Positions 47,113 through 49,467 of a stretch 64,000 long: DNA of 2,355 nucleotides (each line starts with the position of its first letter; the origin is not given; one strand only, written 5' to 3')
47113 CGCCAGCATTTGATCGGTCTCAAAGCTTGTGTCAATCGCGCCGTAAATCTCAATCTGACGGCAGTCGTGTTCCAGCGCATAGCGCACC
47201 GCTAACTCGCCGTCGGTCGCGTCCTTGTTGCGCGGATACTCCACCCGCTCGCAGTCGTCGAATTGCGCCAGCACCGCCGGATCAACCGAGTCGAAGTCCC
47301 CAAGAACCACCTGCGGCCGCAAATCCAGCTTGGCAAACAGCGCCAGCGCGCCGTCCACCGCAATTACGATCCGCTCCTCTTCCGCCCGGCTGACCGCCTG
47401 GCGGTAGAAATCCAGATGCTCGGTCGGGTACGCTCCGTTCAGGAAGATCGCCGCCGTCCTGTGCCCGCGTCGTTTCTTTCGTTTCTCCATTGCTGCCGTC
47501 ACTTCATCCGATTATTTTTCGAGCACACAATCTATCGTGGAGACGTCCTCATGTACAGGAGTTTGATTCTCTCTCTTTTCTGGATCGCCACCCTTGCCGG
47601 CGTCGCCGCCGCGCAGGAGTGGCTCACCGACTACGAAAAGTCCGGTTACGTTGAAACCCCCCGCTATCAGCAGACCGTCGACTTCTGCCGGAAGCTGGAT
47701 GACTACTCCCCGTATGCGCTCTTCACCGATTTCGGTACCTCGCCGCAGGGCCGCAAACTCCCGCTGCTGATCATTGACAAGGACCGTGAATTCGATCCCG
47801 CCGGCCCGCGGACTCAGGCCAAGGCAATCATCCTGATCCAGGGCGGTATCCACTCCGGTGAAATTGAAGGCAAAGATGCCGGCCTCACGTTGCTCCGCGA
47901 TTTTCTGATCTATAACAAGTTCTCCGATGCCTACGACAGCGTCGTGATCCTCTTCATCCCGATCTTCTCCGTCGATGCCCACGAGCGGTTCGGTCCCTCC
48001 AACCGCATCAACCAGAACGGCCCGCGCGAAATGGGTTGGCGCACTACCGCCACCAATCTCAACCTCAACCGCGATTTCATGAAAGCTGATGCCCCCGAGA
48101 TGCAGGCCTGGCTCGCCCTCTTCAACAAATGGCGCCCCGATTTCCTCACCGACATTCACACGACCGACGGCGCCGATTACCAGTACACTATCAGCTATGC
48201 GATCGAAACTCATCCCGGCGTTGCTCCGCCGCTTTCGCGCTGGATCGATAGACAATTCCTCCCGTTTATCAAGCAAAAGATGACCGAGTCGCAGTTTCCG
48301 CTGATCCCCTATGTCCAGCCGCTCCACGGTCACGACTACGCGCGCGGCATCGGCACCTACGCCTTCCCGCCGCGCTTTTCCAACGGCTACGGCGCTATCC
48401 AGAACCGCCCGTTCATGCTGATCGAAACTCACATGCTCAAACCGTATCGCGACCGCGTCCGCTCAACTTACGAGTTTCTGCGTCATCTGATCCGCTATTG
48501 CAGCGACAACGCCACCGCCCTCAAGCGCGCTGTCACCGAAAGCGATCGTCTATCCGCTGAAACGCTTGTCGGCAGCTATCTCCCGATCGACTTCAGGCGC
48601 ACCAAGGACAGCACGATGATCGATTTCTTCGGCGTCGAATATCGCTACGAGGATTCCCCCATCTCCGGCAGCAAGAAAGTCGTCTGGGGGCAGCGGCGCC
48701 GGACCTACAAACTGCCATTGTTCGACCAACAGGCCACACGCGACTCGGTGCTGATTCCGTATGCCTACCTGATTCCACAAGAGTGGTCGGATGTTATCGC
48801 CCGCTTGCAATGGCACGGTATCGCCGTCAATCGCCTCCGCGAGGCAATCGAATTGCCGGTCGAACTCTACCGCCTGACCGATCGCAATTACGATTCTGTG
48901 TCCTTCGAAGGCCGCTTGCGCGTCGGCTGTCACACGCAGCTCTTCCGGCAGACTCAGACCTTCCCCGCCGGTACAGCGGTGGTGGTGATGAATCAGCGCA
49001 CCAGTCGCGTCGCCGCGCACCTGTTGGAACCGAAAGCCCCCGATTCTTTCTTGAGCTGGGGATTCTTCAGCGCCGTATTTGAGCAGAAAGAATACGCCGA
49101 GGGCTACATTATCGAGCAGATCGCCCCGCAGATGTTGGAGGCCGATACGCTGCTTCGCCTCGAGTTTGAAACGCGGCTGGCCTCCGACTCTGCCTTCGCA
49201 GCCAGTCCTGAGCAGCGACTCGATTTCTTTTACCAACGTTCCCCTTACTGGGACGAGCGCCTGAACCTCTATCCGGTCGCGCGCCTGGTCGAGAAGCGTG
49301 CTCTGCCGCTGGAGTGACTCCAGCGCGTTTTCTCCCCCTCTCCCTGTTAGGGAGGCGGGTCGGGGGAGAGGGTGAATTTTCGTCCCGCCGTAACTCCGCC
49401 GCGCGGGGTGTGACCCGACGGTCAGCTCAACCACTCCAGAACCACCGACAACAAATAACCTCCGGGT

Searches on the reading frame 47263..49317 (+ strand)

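Call 29: search_protein_families(library=pfam, proteins=[window:47263-49317:+], max_evalue=0.01)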
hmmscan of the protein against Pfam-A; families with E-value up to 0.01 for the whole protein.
window:47263-49317:+ (684 aa): 1 family
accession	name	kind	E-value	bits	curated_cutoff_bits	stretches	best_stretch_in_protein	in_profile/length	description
PF00246.29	Peptidase_M14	-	1.6e-11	44.8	21.6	1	141-274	4-135/286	Zinc carboxypeptidase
